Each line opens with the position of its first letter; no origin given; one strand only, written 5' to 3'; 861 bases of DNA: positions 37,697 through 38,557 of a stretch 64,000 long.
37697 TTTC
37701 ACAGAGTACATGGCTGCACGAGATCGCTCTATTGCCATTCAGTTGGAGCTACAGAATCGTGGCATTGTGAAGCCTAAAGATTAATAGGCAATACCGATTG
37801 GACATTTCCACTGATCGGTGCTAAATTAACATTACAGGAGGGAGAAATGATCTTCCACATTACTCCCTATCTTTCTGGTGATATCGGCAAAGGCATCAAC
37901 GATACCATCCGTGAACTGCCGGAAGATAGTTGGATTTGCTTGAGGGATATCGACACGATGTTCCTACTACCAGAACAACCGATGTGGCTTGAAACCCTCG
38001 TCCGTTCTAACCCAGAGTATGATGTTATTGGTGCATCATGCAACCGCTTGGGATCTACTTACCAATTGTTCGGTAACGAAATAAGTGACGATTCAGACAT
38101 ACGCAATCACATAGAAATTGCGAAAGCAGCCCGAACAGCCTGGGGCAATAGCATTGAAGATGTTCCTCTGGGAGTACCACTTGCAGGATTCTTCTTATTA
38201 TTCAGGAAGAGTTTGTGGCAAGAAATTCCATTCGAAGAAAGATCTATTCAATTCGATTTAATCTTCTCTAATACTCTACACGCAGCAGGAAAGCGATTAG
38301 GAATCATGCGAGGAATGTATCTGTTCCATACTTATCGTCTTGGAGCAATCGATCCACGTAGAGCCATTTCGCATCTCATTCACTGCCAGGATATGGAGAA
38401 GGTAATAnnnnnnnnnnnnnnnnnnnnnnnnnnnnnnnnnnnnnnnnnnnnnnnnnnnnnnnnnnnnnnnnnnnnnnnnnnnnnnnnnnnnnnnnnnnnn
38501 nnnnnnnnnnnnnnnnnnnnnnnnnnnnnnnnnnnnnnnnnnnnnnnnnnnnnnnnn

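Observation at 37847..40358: Three consecutive putative sugar transferases, two of them GT-B paralogs, directly upstream of the replisome genes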

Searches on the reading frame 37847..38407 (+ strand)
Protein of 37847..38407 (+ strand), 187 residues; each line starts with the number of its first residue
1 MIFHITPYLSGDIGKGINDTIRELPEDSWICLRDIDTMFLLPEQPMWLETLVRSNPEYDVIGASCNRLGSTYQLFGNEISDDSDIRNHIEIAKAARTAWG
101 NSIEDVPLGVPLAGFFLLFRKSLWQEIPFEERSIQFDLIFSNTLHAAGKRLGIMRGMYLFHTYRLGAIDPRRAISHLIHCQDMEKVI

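Call 3: search_protein_families(library=pfam, proteins=[window:37847-38407:+], max_evalue=1)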
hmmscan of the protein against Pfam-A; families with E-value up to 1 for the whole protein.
window:37847-38407:+ (187 aa): 0 families

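Call 4: search_protein_families(library=phrogs, proteins=[window:37847-38407:+], max_evalue=0.1)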
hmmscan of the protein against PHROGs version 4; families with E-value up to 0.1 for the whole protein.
window:37847-38407:+ (187 aa): 2 families
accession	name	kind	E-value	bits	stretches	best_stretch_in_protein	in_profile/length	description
phrog_14179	-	moron, auxiliary metabolic gene and host takeover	1.3e-102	342.3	1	1-187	1-187/187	glycosyltransferase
phrog_26101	-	moron, auxiliary metabolic gene and host takeover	7.6e-22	79.1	1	12-177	240-406/407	glycosyltransferase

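Call 17: search_solved_structures(query=window:37847-38407:+, max_evalue=10)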
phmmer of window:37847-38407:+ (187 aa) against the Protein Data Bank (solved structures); distinct sequences matched with E-value up to 10: 2.
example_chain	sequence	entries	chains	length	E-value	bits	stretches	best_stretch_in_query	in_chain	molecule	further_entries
7b28_F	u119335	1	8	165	0.71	12.9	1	42-72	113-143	CirpA3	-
9m0b_A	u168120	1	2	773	1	12.4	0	82-126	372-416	Alpha-agarase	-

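Call 19: search_protein_families(library=ncbifam, proteins=[window:37847-38407:+], max_evalue=0.1)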
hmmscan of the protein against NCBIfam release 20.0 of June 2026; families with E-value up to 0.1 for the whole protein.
window:37847-38407:+ (187 aa): 0 families

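Call 21: find_homologous_proteins(query=window:37847-38407:+, max_evalue=0.001)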
Query window:37847-38407:+ (187 aa): 34 proteins with E <= 0.001 among 59 candidates.
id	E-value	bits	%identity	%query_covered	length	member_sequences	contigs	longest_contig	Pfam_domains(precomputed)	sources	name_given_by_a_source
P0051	1.4e-113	395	91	100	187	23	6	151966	-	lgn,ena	-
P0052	1.0e-108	380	87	100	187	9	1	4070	-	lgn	-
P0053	1.7e-105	369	84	100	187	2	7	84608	-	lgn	-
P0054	3.7e-103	361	83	100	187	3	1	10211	-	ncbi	-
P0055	3.1e-102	358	80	100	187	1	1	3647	-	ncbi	-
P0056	5.0e-101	354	82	100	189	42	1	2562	-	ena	-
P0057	2.2e-98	346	79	100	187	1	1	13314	-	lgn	-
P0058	8.0e-98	344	81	100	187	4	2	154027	-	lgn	-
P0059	2.9e-97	342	79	100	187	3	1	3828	-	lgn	-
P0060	5.8e-97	341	78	100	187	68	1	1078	-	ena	-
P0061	1.6e-96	340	78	100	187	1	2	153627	-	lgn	-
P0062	7.8e-96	337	78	100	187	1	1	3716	-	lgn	-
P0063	2.1e-95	336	78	100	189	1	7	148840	-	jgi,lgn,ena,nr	jgi:hypothetical protein|nr:MAG TPA: hypothetical protein [Caudoviricetes sp.]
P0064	5.7e-95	335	77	100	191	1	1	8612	-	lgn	-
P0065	3.6e-93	329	76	100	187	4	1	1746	-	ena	-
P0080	2.9e-26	111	37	86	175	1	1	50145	-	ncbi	-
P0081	8.2e-25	106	35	94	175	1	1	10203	-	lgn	-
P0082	1.7e-17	82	34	88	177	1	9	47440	-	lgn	-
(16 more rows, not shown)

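Call 30: predict_structure(alignment_id=A2)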
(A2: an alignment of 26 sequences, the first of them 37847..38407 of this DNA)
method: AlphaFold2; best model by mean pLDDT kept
length: 187 residues; sequences in the alignment: 26
mean_pLDDT: 89.1   pTM: 0.86
mean pLDDT of the five models: 89.1, 88.6, 87.3, 85.9, 82.4
residues with pLDDT >= 90: 125; 70-90: 44; 50-70: 16; < 50: 2
segments of 3 or more residues with pLDDT < 50: none
pLDDT, mean of each block of 10 residues (from residue 1): 81 88 96 92 95 96 91 90 92 97 94 94 96 88 96 96 63 69 77
secondary structure, 60 per line:
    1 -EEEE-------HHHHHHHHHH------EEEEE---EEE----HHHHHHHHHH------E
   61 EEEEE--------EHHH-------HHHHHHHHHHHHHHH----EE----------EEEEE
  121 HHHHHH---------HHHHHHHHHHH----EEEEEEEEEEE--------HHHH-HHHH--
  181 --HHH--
elements in order: E2-5 H13-22 E29-33 E37-39 H44-53 E60-65 H85-99 E116-120 H121-126 H136-146 E151-161 H170-173 H175-178

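Call 47: find_encoding_contigs(protein=P0080, flank=10000, max_places=3)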
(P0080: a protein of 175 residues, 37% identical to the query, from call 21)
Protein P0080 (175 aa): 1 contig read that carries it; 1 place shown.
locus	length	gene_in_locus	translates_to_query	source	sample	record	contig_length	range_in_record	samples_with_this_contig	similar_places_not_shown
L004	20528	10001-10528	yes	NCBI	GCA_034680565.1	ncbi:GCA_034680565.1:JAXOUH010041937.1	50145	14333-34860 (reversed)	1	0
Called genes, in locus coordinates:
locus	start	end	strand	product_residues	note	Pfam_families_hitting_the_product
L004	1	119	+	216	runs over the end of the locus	-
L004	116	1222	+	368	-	PF00890:FAD_binding_2 (faint), PF01266:DAO (weak), PF12831:FAD_oxidored (weak), PF13450:NAD_binding_8, PF03275:GLF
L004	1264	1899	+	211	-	-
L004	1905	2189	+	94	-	-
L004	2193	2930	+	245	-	PF10108:DNA_pol_B_exo2 (weak), PF13482:RNase_H_2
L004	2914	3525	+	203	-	-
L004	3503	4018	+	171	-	-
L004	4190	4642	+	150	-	-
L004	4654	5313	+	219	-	-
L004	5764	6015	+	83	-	-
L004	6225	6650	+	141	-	-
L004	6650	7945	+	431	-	PF04466:Terminase_3 (weak)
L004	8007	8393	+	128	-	-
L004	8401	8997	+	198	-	PF00929:RNase_T (faint)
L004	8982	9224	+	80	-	-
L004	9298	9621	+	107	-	-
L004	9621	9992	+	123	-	-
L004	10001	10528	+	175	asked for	-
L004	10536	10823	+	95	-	-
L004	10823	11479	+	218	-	PF00535:Glycos_transf_2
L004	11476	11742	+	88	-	PF24043:DUF7352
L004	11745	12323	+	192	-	-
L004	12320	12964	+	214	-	-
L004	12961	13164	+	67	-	-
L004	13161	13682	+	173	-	PF01522:Polysacc_deac_1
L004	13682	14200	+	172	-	PF13578:Methyltransf_24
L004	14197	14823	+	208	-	PF13578:Methyltransf_24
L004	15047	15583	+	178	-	-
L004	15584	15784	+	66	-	-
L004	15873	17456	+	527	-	PF04860:Phage_portal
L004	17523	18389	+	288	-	-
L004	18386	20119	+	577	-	PF05065:Phage_capsid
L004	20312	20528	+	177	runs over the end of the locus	PF20459:DUF6712 (faint)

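Call 50: find_encoding_contigs(protein=P0082, flank=10000, max_places=3)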
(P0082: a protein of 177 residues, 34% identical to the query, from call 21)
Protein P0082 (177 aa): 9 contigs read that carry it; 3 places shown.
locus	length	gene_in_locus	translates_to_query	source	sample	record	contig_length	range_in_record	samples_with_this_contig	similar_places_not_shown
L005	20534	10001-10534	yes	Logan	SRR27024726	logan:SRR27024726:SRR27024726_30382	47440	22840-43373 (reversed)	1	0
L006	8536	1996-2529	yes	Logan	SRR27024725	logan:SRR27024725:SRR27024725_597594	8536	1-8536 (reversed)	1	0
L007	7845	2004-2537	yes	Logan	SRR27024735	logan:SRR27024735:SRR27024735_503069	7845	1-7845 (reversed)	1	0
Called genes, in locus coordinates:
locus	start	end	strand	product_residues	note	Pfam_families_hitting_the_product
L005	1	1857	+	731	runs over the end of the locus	PF00176:SNF2-rel_dom (faint), PF00271:Helicase_C, PF01555:N6_N4_Mtase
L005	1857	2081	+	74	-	-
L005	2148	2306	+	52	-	-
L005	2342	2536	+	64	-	-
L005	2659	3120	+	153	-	PF07460:NUMOD3 (faint), PF22083:I-HmuI_NUMOD-like (weak)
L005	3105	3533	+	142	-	-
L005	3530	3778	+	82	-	-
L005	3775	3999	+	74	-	-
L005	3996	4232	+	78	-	-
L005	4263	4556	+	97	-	PF14216:DUF4326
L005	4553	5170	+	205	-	-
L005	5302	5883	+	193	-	-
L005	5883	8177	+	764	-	PF13148:DUF3987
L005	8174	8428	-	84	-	-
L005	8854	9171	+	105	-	-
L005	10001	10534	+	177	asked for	-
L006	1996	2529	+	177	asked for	-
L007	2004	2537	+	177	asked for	-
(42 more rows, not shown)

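Call 65: search_solved_structures(query=A2, max_evalue=10, show_alignments=1)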
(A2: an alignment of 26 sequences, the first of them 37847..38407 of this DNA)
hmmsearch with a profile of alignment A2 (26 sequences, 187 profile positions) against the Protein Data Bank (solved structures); distinct sequences matched with E-value up to 10: 2.
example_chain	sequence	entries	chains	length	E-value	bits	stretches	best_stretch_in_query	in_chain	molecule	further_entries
8r2h_A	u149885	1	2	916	0.0095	18.8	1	32-96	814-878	1-deoxy-D-xylulose-5-phosphate synthase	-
1w2q_A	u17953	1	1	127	0.35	13.7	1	27-97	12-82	CONGLUTIN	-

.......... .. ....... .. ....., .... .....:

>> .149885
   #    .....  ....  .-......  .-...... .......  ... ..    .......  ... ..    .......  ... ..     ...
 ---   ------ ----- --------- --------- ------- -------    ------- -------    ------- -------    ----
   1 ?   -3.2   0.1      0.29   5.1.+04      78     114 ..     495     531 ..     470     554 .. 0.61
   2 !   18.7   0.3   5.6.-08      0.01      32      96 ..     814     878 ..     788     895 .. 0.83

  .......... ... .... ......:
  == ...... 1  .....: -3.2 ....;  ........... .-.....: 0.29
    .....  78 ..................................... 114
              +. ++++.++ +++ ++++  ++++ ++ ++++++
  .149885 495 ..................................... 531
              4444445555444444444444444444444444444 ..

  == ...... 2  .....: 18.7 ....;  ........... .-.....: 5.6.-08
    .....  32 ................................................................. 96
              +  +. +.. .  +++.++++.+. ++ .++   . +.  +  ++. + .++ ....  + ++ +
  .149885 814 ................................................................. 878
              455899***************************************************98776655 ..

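Call 74: search_protein_representatives(alignment_id=A2)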
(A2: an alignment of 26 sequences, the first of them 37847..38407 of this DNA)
Query: 26 sequences, 187 profile positions. Proteins with E-value up to 0.001 (for the whole library): 1111; up to 1e-10: 912; up to 1e-30: 298. The best 150 are listed.
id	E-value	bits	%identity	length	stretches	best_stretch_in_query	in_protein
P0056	1.1e-89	315.3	-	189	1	1-187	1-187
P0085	2.0e-72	259.0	-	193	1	2-187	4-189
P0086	5.6e-63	228.2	-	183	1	2-182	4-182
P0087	9.9e-63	227.4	-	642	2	2-169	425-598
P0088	7.4e-58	211.5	-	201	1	2-186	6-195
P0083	1.6e-57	210.5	-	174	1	2-178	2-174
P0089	7.1e-55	201.8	-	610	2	1-176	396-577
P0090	9.2e-54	198.2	-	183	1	2-180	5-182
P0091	2.4e-53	196.9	-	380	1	5-179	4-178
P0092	1.3e-52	194.5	-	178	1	1-180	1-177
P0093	2.4e-52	193.6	-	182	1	1-179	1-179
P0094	8.7e-51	188.5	-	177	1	1-178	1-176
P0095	6.5e-50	185.6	-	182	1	2-181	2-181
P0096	1.1e-49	184.9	-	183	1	2-177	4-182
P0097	3.1e-49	183.4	-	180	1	2-178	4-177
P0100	2.4e-48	180.5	-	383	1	2-178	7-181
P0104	1.3e-47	178.1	-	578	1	2-178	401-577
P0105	1.7e-47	177.7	-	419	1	2-177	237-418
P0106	4.1e-47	176.5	-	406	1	2-178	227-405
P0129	1.4e-43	165.0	-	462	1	2-178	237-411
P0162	2.2e-41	157.8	-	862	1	1-178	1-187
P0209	2.3e-38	148.0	-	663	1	2-180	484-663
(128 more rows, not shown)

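Call 75: search_protein_families(library=pfam, proteins=[P0105, P0106, P0087, P0089, P0104, P0091, P0100, P0162, P0209, P0129], max_evalue=0.01)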
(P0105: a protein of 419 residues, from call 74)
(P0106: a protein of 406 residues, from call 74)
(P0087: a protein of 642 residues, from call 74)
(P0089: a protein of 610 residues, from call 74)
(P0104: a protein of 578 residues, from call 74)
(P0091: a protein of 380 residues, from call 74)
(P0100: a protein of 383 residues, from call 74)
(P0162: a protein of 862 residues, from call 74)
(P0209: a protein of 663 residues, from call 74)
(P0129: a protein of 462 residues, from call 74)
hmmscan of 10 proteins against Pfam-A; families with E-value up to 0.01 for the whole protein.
P0105 (419 aa): 1 family
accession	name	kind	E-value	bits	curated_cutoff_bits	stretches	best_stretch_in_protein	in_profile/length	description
PF04765.19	TOD1_MUCI70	-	1.8e-14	54.2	21.4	1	50-214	138-314/314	TOD1/MUCI70, glycosyltransferase-like domain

P0106 (406 aa): 1 family
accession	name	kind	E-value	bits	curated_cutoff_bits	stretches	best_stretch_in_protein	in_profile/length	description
PF04765.19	TOD1_MUCI70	-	3.6e-16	59.8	21.4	1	53-194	142-294/314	TOD1/MUCI70, glycosyltransferase-like domain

P0087 (642 aa): 3 families
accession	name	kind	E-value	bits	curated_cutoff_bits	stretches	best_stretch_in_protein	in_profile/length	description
PF00535.33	Glycos_transf_2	-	2.2e-11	44.4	23.3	2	422-490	52-119/168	Glycosyl transferase family 2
PF01762.27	Galactosyl_T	-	0.00094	19.5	23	0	235-289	75-128/195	Galactosyltransferase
PF03452.20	Anp1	-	0.0011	18.9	28.8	0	237-285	133-176/263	Anp1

P0089 (610 aa): 6 families
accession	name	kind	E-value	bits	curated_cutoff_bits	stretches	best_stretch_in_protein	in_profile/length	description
PF00535.33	Glycos_transf_2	-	1.4e-09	38.6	23.3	1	15-101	66-150/168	Glycosyl transferase family 2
PF13712.12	Glyco_tranf_2_5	-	2.9e-05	24.3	27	1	17-162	43-190/210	Glycosyltransferase like family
PF04765.19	TOD1_MUCI70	-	0.00021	21.1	21.4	1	242-314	156-234/314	TOD1/MUCI70, glycosyltransferase-like domain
PF13632.12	Glyco_trans_2_3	-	0.00044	20.5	27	0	30-189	1-142/198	Glycosyl transferase family group 2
PF13641.12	Glyco_tranf_2_3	-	0.00054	20.5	27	1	20-166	79-216/230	Glycosyltransferase like family 2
PF13506.12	Glyco_transf_21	-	0.0019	18.2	21.7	0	20-155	23-148/174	Glycosyl transferase family 21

P0104 (578 aa): 2 families
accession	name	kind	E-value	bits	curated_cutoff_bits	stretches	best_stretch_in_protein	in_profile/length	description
PF04765.19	TOD1_MUCI70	-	4e-15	56.3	21.4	1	235-384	136-300/314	TOD1/MUCI70, glycosyltransferase-like domain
PF13578.12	Methyltransf_24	-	2.3e-10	41.7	26.3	1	44-103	45-105/105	Methyltransferase domain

P0091 (380 aa): 2 families
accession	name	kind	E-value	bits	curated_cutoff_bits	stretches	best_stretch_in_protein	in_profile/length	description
PF13641.12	Glyco_tranf_2_3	-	7.7e-11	42.9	27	2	17-164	78-213/230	Glycosyltransferase like family 2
PF00535.33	Glycos_transf_2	-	3.5e-10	40.5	23.3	1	191-295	9-115/168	Glycosyl transferase family 2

P0100 (383 aa): 1 family
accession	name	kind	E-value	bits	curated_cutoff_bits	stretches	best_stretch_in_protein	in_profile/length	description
PF04765.19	TOD1_MUCI70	-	6.9e-14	52.3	21.4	1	222-361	128-287/314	TOD1/MUCI70, glycosyltransferase-like domain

P0162 (862 aa): 1 family
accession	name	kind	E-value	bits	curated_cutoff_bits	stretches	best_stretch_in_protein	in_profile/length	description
PF00535.33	Glycos_transf_2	-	2.1e-12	47.7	23.3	1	467-610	6-160/168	Glycosyl transferase family 2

P0209 (663 aa): 3 families
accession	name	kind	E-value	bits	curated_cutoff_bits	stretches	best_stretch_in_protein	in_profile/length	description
PF13578.12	Methyltransf_24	-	4e-11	44.1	26.3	1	336-386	54-105/105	Methyltransferase domain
PF13489.12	Methyltransf_23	-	1.4e-05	25.3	27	1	302-403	23-132/164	Methyltransferase domain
PF03284.19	PHZA_PHZB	-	0.0013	18.6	24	1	597-658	75-134/162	Phenazine biosynthesis protein A/B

P0129 (462 aa): 3 families
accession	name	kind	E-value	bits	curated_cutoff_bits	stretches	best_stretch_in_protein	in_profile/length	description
PF04765.19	TOD1_MUCI70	-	2.7e-15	56.9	21.4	1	55-218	128-304/314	TOD1/MUCI70, glycosyltransferase-like domain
PF13712.12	Glyco_tranf_2_5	-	0.00017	21.8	27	1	247-388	39-179/210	Glycosyltransferase like family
PF05637.18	Glyco_transf_34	-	0.0076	16.5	23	0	255-284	68-97/238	galactosyl transferase GMA12/MNN10 family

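Call 93: fold_search(model_id=the predicted structure, library=viral)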
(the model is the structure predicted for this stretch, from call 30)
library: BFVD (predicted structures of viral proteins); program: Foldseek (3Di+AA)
matches with E <= 10: 503; with E <= 0.001: 40
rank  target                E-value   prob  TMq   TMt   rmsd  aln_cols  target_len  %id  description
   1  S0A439                1.4e-18  1.00  0.85  0.40   2.4       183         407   33  Putative glycosyltransferase [Cellulophaga phage phi18:2]
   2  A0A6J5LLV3            2.1e-07  1.00  0.57  0.09   4.1       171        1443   13  Glyco_tranf_GTA_type domain containing protein [uncultured Caudovirales phage]
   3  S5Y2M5                6.2e-05  1.00  0.48  0.42  10.3       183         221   17  (no name in the UniProt tables at hand)
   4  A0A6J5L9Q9            7.1e-05  1.00  0.51  0.26   5.3       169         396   21  Uncharacterized protein [uncultured Caudovirales phage]
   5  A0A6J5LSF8            8.1e-05  1.00  0.54  0.40   7.7       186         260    9  Glycosyltransferase 2-like [uncultured Caudovirales phage]
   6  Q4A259                9.2e-05  1.00  0.51  0.19   7.2       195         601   13  Uncharacterized protein [Emiliania huxleyi virus 86 (isolate United Kingdom/English Channel/1999)]
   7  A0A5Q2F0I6            9.8e-05  1.00  0.52  0.24   4.9       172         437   16  Glycosyltransferase [Gordonia phage Sixama]
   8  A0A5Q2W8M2            9.8e-05  1.00  0.53  0.23   8.2       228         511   14  (no name in the UniProt tables at hand)
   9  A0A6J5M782            1.4e-04  1.00  0.52  0.45   6.6       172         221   19  Glycosyltransferase 2-like domain-containing protein [uncultured Caudovirales phage]
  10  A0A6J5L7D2            1.4e-04  1.00  0.53  0.23   6.0       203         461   15  Glyco_tranf_GTA_type domain containing protein [uncultured Caudovirales phage]
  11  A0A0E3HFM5            1.4e-04  1.00  0.50  0.46   4.2       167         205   14  Glycosyl transferase family 2 [Synechococcus phage ACG-2014f]
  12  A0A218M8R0            1.4e-04  1.00  0.49  0.25   5.5       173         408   14  (no name in the UniProt tables at hand)
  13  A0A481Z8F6            1.4e-04  1.00  0.49  0.17   5.8       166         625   13  Glycosyl transferase family 2 [Pithovirus LCPAC302]
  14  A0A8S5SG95            1.4e-04  1.00  0.51  0.39   6.6       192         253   13  KfiA protein, TRANSFERASE.91A [Siphoviridae sp. ctxvK3]
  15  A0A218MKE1            1.4e-04  1.00  0.50  0.40   6.9       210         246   13  Glycosyltransferase [uncultured virus]
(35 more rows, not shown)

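Call 96: find_encoding_contigs(protein=P0081, flank=10000, max_places=2)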
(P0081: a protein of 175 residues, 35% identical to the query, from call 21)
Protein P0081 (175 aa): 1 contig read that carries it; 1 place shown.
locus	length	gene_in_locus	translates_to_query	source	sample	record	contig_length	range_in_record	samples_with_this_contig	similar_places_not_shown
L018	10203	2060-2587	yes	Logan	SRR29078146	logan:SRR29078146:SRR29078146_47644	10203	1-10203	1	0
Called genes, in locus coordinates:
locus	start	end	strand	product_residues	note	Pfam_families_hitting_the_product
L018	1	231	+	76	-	?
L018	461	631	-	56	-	-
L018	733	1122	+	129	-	PF16677:GP3_package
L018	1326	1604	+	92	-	-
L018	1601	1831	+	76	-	-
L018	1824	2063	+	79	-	-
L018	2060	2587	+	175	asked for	-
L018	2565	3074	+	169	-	-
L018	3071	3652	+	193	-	-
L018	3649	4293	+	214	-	PF04765:TOD1_MUCI70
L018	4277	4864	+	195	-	PF13578:Methyltransf_24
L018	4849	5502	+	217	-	-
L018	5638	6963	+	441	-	PF04466:Terminase_3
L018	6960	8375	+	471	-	PF04860:Phage_portal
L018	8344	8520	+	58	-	-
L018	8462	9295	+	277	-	PF04233:Phage_Mu_F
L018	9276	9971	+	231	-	PF04586:Peptidase_S78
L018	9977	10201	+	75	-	?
